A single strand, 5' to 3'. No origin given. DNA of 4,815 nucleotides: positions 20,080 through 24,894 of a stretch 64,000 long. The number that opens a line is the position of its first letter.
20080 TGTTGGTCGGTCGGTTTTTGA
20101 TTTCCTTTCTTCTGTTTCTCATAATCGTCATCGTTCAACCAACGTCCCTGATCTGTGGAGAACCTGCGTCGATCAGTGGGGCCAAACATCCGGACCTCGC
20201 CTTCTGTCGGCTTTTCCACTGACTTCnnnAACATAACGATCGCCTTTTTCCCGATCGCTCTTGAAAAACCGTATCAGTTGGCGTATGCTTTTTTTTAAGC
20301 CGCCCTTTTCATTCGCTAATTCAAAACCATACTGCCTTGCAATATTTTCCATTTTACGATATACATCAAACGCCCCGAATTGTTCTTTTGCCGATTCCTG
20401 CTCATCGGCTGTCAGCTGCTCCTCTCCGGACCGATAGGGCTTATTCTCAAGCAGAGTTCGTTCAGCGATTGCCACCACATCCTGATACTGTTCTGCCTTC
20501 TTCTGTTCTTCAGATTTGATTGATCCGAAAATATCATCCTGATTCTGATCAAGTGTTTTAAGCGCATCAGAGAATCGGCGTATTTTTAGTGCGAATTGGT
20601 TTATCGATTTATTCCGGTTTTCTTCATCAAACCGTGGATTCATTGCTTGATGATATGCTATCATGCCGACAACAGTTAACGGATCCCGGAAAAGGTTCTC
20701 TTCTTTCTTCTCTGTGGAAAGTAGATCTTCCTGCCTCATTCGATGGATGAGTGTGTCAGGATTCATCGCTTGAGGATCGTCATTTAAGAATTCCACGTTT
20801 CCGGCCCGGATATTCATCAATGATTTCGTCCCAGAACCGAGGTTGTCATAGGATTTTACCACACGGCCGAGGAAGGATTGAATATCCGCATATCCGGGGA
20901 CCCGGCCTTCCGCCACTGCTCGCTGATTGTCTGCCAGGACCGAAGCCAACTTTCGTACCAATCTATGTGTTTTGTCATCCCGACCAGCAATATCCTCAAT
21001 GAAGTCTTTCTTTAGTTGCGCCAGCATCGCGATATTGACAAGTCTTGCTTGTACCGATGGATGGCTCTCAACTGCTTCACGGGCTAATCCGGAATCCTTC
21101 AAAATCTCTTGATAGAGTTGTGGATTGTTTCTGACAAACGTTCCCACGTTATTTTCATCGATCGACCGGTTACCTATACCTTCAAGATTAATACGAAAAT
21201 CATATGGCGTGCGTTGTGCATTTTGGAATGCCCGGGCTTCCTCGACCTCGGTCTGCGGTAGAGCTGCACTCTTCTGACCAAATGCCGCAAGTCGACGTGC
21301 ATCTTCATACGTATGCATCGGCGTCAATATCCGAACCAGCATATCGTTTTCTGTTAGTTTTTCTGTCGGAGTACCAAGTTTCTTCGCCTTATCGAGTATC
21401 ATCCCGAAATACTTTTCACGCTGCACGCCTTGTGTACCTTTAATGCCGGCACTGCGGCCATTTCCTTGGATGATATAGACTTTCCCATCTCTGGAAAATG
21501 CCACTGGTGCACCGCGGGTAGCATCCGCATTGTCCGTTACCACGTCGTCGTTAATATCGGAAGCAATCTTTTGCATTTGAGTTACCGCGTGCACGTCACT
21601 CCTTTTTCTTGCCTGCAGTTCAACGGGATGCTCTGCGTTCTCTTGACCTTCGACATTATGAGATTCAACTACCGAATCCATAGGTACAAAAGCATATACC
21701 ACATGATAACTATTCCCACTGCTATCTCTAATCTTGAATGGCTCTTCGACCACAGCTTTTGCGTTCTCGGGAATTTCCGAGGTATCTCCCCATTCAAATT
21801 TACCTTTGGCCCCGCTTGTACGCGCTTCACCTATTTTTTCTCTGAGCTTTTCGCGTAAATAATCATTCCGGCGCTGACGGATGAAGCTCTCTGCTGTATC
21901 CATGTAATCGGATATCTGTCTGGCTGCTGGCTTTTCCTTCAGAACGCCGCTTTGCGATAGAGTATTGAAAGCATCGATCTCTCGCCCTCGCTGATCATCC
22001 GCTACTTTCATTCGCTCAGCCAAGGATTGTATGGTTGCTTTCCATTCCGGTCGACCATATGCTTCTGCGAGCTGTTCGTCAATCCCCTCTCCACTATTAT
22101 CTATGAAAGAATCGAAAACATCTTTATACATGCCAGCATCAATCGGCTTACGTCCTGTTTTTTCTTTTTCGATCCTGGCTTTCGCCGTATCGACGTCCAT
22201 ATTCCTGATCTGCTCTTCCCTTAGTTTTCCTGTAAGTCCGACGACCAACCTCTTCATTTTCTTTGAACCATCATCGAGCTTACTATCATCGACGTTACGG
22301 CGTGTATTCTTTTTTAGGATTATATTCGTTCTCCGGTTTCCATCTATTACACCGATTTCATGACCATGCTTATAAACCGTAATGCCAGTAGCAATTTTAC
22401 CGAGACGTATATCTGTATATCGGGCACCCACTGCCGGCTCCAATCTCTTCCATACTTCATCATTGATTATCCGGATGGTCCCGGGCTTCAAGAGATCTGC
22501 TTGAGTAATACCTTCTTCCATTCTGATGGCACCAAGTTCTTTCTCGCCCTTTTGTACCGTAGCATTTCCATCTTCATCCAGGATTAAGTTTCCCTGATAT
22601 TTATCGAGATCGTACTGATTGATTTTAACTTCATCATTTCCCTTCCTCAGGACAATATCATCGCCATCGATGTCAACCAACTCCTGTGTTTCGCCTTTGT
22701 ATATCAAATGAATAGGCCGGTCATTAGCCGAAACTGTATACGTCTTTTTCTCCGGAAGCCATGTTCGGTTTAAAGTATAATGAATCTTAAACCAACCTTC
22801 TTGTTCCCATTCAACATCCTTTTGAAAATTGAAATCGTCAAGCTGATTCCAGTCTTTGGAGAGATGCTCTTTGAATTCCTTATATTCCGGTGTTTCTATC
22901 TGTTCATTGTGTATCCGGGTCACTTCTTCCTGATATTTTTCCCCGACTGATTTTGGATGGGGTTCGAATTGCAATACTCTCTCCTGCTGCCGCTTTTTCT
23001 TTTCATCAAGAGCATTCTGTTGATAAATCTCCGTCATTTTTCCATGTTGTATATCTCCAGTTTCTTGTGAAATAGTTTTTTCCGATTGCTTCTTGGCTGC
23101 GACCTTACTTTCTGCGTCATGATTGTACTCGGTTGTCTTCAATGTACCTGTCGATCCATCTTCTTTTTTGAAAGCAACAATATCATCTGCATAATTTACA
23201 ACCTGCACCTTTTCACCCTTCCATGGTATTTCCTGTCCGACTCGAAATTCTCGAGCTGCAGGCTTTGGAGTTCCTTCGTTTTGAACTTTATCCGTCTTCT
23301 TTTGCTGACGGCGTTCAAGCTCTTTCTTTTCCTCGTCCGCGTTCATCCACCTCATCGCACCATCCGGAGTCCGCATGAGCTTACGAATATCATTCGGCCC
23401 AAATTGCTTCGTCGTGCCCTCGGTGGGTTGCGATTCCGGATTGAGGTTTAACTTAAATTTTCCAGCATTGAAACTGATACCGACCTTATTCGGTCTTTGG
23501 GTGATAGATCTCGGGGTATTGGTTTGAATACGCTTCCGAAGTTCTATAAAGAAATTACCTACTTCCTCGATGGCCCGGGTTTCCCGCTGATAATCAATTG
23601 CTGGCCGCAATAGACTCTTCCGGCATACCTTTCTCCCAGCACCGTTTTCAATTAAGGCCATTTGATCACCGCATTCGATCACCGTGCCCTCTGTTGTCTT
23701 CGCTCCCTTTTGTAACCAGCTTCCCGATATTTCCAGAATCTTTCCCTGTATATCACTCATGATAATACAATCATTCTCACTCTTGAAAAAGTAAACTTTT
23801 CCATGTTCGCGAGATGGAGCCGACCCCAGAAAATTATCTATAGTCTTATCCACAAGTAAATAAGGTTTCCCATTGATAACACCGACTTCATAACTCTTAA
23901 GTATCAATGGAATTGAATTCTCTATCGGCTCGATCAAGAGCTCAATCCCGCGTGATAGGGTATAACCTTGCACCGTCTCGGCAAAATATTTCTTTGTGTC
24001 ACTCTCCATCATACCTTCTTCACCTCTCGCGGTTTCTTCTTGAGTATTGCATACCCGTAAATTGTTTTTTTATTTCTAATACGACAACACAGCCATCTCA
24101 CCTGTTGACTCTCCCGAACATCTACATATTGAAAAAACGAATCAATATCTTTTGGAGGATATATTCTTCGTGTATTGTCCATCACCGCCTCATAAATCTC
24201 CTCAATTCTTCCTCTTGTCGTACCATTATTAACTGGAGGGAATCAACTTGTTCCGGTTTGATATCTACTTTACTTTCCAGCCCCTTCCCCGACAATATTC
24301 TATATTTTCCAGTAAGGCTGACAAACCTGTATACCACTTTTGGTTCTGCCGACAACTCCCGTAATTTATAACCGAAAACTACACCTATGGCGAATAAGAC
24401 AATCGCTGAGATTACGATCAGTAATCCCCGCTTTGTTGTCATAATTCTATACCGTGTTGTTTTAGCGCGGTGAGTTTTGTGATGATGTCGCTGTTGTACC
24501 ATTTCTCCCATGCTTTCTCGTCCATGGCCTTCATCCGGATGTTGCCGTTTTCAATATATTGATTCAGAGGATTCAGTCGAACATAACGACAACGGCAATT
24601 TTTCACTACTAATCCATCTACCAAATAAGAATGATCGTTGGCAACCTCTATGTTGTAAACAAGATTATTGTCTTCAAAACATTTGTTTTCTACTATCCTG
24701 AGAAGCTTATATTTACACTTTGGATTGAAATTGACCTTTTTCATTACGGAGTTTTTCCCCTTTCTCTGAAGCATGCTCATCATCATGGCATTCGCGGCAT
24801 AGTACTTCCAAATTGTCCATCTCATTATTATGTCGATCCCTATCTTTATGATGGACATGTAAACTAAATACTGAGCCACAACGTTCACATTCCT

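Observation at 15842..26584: A polyvalent-protein-type set of genes, split into separate coupled genes inside the head module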

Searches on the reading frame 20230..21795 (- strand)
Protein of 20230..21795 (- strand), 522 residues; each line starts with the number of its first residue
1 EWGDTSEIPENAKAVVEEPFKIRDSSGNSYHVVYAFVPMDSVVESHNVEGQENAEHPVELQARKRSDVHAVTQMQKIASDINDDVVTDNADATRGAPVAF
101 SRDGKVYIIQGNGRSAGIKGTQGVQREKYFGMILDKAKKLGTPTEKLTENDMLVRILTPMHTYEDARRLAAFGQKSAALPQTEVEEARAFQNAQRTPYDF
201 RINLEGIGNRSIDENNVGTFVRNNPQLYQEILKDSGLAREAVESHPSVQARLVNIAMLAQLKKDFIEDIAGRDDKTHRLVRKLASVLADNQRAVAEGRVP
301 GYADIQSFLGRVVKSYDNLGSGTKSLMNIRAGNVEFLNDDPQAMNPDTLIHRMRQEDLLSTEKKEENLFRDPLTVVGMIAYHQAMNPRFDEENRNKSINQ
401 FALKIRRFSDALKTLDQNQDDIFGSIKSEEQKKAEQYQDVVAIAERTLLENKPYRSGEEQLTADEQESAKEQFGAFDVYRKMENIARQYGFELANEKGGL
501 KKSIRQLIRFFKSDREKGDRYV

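Call 92: predict_structure(alignment_id=A4)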
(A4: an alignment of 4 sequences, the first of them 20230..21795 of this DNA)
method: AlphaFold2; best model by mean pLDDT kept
length: 522 residues; sequences in the alignment: 4
mean_pLDDT: 40.6   pTM: 0.26
mean pLDDT of the five models: 40.6, 39.1, 38.8, 38.7, 36.8
residues with pLDDT >= 90: 0; 70-90: 0; 50-70: 126; < 50: 396
segments of 3 or more residues with pLDDT < 50: 1-11, 17-30, 40-106, 111-122, 124-126, 157-202, 209-214, 234-390, 419-427, 449-459, 468-522
pLDDT, mean of each block of 10 residues (from residue 1): 34 50 41 57 31 29 29 32 29 33 45 38 50 62 63 53 32 23 28 31 47 53 61 47 40 37 32 34 35 34 30 27 29 32 38 42 36 43 41 53 57 54 46 53 54 43 53 41 43 33 31 29 28
secondary structure, 60 per line:
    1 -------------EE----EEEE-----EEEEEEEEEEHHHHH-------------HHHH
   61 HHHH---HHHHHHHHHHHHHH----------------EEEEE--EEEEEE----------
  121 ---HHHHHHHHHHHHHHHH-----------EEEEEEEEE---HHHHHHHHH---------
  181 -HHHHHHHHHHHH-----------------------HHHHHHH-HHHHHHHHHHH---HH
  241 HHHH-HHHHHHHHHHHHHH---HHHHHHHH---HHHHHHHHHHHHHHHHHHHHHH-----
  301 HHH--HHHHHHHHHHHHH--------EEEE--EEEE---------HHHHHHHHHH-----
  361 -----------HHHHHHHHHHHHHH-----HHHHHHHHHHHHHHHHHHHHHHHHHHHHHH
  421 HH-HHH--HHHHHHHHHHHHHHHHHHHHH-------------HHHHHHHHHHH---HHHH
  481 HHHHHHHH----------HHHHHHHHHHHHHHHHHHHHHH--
elements in order: E20-23 E29-38 H39-43 H57-64 H68-81 E98-102 E105-110 H124-139 E151-159 H163-171 H182-193 H217-223 H225-235 H239-244 H246-259 H263-270 H274-295 H306-318 E327-330 E333-336 H346-355 H372-385 H391-422 H429-449 H463-473 H477-488 H499-520

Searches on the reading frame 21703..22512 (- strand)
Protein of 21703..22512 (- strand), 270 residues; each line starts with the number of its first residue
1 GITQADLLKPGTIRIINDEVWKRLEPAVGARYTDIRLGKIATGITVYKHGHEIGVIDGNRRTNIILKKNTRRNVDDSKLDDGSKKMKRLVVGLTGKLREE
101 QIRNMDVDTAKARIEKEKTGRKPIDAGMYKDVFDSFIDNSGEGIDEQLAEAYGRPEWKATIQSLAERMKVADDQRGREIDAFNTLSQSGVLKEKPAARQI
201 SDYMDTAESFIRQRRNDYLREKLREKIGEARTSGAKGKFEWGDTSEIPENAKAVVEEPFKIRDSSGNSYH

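Call 13: search_protein_families(library=pfam, proteins=[window:21703-22512:-], max_evalue=1)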
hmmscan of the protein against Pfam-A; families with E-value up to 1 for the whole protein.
seq(270 aa): 3 families
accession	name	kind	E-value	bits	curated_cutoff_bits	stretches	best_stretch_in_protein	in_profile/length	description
PF14578.12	GTP_EFTU_D4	-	0.014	15.7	23.8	1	9-58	1-49/86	Elongation factor Tu domain 4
PF08729.15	HUN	-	0.1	13.1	26.9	1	124-146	10-31/52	HPC2 and ubinuclein domain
PF20812.2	PM2_P3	-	0.12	12.8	27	0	225-258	28-61/61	Bacteriophage PM2, Viral membrane protein P3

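Call 14: search_protein_families(library=phrogs, proteins=[window:21703-22512:-], max_evalue=0.1)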
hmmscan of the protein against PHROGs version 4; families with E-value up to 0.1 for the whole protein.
seq(270 aa): 1 family
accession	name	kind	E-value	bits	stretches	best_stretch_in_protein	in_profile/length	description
phrog_22864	-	unknown function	0.017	16.3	1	102-116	9-23/40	-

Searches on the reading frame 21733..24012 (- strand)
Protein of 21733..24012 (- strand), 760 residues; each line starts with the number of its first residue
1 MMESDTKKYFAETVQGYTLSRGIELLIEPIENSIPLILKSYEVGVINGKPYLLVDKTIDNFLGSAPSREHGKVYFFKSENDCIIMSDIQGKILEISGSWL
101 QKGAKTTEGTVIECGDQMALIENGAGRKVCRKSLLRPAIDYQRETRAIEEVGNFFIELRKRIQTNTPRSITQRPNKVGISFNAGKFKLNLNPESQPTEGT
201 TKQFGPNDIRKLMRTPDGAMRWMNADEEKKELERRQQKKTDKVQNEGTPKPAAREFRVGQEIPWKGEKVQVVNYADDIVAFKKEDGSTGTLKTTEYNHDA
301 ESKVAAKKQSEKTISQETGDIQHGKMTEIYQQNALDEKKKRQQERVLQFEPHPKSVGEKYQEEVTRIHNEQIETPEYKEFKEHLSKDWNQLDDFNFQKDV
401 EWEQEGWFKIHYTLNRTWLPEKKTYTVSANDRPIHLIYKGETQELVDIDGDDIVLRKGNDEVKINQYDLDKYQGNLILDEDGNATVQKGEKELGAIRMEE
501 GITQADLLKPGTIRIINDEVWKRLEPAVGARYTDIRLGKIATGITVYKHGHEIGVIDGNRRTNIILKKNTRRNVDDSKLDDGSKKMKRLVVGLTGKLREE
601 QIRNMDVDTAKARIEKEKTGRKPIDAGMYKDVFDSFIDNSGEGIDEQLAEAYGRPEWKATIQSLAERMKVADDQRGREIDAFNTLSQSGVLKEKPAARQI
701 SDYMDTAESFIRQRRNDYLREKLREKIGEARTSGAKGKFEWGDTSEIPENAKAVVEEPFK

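Call 49: search_protein_representatives(alignment_id=A1)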
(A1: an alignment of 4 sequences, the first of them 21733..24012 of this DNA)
Query: 4 sequences, 765 profile positions. Proteins with E-value up to 0.001 (for the whole library): 24; up to 1e-10: 17; up to 1e-30: 13. The best 24 are listed.
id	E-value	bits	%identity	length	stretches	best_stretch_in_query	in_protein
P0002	0.0e+00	1510.0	-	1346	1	2-765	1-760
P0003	0.0e+00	1295.9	-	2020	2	5-765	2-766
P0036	1.3e-187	641.9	-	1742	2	7-765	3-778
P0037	1.1e-177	609.1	-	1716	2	179-765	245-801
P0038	4.7e-169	580.5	-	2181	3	7-765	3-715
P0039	1.8e-161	555.5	-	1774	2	9-765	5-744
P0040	8.1e-136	470.7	-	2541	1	8-765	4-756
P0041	4.1e-91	322.8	-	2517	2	7-764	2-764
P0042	1.3e-60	222.0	-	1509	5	320-765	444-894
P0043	1.0e-45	172.7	-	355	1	20-372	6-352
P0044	3.5e-42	161.0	-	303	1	8-287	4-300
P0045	5.6e-41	157.1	-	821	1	445-765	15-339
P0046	8.5e-31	123.4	-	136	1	7-136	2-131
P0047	4.0e-30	121.1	-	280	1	7-143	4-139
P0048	1.2e-20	89.8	-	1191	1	583-765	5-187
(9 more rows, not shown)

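Call 50: search_protein_families(library=pfam, proteins=[P0036, P0037, P0038, P0039], max_evalue=0.001)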
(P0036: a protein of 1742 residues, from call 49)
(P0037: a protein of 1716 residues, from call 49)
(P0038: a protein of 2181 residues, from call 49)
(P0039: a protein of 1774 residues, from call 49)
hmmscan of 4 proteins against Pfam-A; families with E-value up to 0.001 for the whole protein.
P0036 (1742 aa): 2 families
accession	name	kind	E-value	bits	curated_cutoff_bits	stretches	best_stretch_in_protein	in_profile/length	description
PF18823.6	InPase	-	1e-51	174.8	26.8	1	1380-1515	1-135/135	Inorganic Pyrophosphatase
PF18763.7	ddrB-ParB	-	8.8e-18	65.1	27.6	1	781-910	4-120/121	ddrB-like ParB superfamily domain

P0037 (1716 aa): 2 families
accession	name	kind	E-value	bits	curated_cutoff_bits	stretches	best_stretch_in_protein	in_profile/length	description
PF04002.20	RadC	-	1.1e-27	96.8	22.1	1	1411-1521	2-113/121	RadC-like JAB domain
PF18763.7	ddrB-ParB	-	1.7e-19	70.6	27.6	1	802-933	2-120/121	ddrB-like ParB superfamily domain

P0038 (2181 aa): 5 families
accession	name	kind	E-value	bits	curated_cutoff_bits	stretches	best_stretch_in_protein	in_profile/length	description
PF18760.7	ART-PolyVal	-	4.3e-23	83.1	31.2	1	1578-1757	1-140/140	ADP-Ribosyltransferase in polyvalent proteins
PF18763.7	ddrB-ParB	-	1.9e-17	64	27.6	1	716-847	2-120/121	ddrB-like ParB superfamily domain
PF13563.12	2_5_RNA_ligase2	-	1.7e-07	31.9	27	1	2042-2131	22-118/152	2'-5' RNA ligase superfamily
PF02834.22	LigT_PEase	-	8.7e-05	23.1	23.3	0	2035-2087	25-81/87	LigT like Phosphoesterase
PF23474.1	Acb1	-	0.00062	19.9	27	0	2045-2131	33-113/144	Anti-CBASS protein Acb1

P0039 (1774 aa): 2 families
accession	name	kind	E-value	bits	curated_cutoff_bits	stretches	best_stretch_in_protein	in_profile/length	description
PF18763.7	ddrB-ParB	-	5.9e-20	72.1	27.6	1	745-875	2-119/121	ddrB-like ParB superfamily domain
PF04002.20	RadC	-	1.9e-17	63.7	22.1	1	1506-1618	1-115/121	RadC-like JAB domain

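Call 51: search_protein_families(library=pfam, proteins=[P0040, P0041, P0042], max_evalue=0.001)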
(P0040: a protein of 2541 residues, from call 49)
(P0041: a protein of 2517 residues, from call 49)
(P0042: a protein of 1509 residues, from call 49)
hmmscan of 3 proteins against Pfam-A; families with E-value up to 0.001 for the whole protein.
P0040 (2541 aa): 5 families
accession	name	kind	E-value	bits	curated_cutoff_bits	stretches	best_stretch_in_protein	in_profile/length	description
PF18823.6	InPase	-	1.2e-46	158.4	26.8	1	2397-2532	1-135/135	Inorganic Pyrophosphatase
PF18760.7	ART-PolyVal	-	2.3e-26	93.6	31.2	1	2226-2362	1-140/140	ADP-Ribosyltransferase in polyvalent proteins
PF18763.7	ddrB-ParB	-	8.7e-14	52.1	27.6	1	757-888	2-119/121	ddrB-like ParB superfamily domain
PF04002.20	RadC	-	3.4e-08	33.9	22.1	1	1671-1723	62-117/121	RadC-like JAB domain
PF00719.24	Pyrophosphatase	-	0.00071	19.9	23.5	0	2441-2533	34-121/153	Inorganic pyrophosphatase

P0041 (2517 aa): 4 families
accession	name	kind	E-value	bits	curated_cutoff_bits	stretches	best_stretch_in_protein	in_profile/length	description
PF18823.6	InPase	-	1e-48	165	26.8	1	1743-1877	2-135/135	Inorganic Pyrophosphatase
PF18763.7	ddrB-ParB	-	2.7e-20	73.2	27.6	1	767-897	3-120/121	ddrB-like ParB superfamily domain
PF18760.7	ART-PolyVal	-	2.9e-19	70.6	31.2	2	1605-1710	40-140/140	ADP-Ribosyltransferase in polyvalent proteins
PF22014.2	DUF6932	-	0.00071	20.5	27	0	2331-2404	60-130/142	Family of unknown function (DUF6932)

P0042 (1509 aa): 2 families
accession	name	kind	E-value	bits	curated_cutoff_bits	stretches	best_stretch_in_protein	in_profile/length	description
PF18823.6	InPase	-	6.1e-55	185.2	26.8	1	163-297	1-135/135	Inorganic Pyrophosphatase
PF18763.7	ddrB-ParB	-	4.4e-06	27.3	27.6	1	896-1016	3-111/121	ddrB-like ParB superfamily domain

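Call 57: predict_structure(alignment_id=A1)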
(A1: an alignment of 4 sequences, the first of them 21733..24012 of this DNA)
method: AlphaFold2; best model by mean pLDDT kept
length: 760 residues; sequences in the alignment: 4
mean_pLDDT: 45.9   pTM: 0.19
mean pLDDT of the five models: 45.9, 44.7, 42.9, 42.6, 40.5
residues with pLDDT >= 90: 0; 70-90: 99; 50-70: 122; < 50: 539
segments of 3 or more residues with pLDDT < 50: 1-6, 58-97, 140-195, 239-253, 298-333, 343-365, 367-504, 510-513, 515-519, 523-555, 557-665, 667-669, 675-705, 728-760
pLDDT, mean of each block of 10 residues (from residue 1): 47 61 77 60 77 60 36 42 43 46 71 69 76 59 31 29 29 23 21 53 68 75 78 60 29 55 73 73 78 59 34 28 37 53 42 37 44 44 36 36 34 34 29 36 41 43 43 39 35 31 47 48 40 44 42 42 30 37 44 38 32 29 35 45 40 42 47 47 43 39 48 58 55 35 35 33
secondary structure, 60 per line:
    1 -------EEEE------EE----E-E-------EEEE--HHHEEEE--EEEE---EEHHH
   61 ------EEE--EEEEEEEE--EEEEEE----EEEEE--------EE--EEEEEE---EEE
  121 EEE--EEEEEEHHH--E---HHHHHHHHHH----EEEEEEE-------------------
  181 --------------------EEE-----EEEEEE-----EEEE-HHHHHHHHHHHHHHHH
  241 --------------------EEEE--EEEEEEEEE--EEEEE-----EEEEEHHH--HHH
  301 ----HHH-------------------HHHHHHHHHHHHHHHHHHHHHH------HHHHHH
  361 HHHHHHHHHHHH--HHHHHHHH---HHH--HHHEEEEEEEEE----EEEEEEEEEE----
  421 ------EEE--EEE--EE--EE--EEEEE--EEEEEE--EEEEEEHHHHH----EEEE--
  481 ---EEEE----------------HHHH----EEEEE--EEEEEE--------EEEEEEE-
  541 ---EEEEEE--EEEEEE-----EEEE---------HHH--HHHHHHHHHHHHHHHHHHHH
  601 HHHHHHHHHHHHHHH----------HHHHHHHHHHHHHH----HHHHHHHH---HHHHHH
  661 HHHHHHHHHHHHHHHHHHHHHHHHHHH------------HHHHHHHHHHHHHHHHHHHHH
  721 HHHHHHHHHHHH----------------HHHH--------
elements in order (helices of 4 or more, strands of 3 or more residues): E8-11 E34-37 E43-46 E49-52 E67-69 E72-79 E82-87 E92-96 E109-114 E118-123 E126-131 H141-150 E155-161 E201-203 E209-214 E220-223 H225-240 E261-264 E267-275 E278-282 E288-292 H327-348 H355-372 H375-382 E394-402 E407-416 E427-429 E432-434 E445-449 E452-457 E460-465 H466-470 E475-478 E484-487 H504-507 E512-516 E519-524 E533-539 E544-549 E552-557 E563-566 H581-615 H626-639 H644-651 H655-687 H700-732 H749-752

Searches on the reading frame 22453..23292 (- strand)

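Call 13: search_protein_families(library=pfam, proteins=[window:22453-23292:-], max_evalue=1)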
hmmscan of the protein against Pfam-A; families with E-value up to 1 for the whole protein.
seq(280 aa): 2 families
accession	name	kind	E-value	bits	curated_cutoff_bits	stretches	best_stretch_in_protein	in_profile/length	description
PF17268.7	DUF5334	-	0.002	18.8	25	1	198-239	4-43/71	Family of unknown function (DUF5334)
PF13184.12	KH_5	-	0.21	12.2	27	1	25-41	38-54/69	NusA-like KH domain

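Call 14: search_protein_families(library=phrogs, proteins=[window:22453-23292:-], max_evalue=0.1)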
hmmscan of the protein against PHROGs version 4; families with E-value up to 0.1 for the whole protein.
seq(280 aa): 0 families

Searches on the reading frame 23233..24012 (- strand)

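Call 13: search_protein_families(library=pfam, proteins=[window:23233-24012:-], max_evalue=1)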
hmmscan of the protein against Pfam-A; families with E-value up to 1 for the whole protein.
seq(260 aa): 2 families
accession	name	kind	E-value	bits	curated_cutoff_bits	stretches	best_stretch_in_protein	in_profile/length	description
PF16322.10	Tub_N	-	0.022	15.6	28.4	1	193-250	120-176/193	Tubby N-terminal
PF01237.23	Oxysterol_BP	-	0.082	12.2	28.9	1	164-247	253-336/368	Oxysterol-binding protein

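Call 14: search_protein_families(library=phrogs, proteins=[window:23233-24012:-], max_evalue=0.1)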
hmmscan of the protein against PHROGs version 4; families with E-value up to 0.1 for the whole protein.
seq(260 aa): 0 families

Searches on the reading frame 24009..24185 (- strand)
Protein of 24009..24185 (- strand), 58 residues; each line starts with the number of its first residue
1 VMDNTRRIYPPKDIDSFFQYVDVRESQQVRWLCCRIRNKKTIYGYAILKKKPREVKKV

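Call 4: search_protein_families(library=pfam, proteins=[window:24009-24185:-], max_evalue=0.01)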
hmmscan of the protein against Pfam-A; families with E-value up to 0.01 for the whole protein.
window:24009-24185:- (58 aa): 0 families

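Call 5: search_protein_families(library=phrogs, proteins=[window:24009-24185:-], max_evalue=0.001)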
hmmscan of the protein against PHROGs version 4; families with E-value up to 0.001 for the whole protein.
window:24009-24185:- (58 aa): 0 families

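Call 58: search_protein_families(library=ncbifam, proteins=[window:24009-24185:-], max_evalue=0.1)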
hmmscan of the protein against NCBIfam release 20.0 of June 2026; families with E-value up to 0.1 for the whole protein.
window:24009-24185:- (58 aa): 0 families

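Call 73: search_protein_families(library=padloc, proteins=[window:24009-24185:-], max_evalue=0.001)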
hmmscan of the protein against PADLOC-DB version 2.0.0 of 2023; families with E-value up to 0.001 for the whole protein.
window:24009-24185:- (58 aa): 0 families

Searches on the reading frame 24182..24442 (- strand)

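Call 58: search_protein_families(library=ncbifam, proteins=[window:24182-24442:-], max_evalue=0.1)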
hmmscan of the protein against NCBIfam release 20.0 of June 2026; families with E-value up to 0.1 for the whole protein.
window:24182-24442:- (86 aa): 1 family
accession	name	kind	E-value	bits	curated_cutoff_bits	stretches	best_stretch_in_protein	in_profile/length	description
NF052605.1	UndecprPTUptAStph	equivalog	0.0061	16.6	300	1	7-59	52-102/197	undecaprenyl phosphate transporter UptA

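Call 73: search_protein_families(library=padloc, proteins=[window:24182-24442:-], max_evalue=0.001)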
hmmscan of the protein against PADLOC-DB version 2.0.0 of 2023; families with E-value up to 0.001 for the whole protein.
window:24182-24442:- (86 aa): 0 families

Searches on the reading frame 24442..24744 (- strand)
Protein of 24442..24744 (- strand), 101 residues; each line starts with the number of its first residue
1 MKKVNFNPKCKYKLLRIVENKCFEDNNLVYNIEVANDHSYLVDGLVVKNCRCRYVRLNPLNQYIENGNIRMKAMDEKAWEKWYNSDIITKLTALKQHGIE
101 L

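Call 78: search_protein_families(library=pfam, proteins=[window:24442-24744:-], max_evalue=1)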
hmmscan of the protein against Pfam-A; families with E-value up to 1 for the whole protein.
seq(101 aa): 0 families
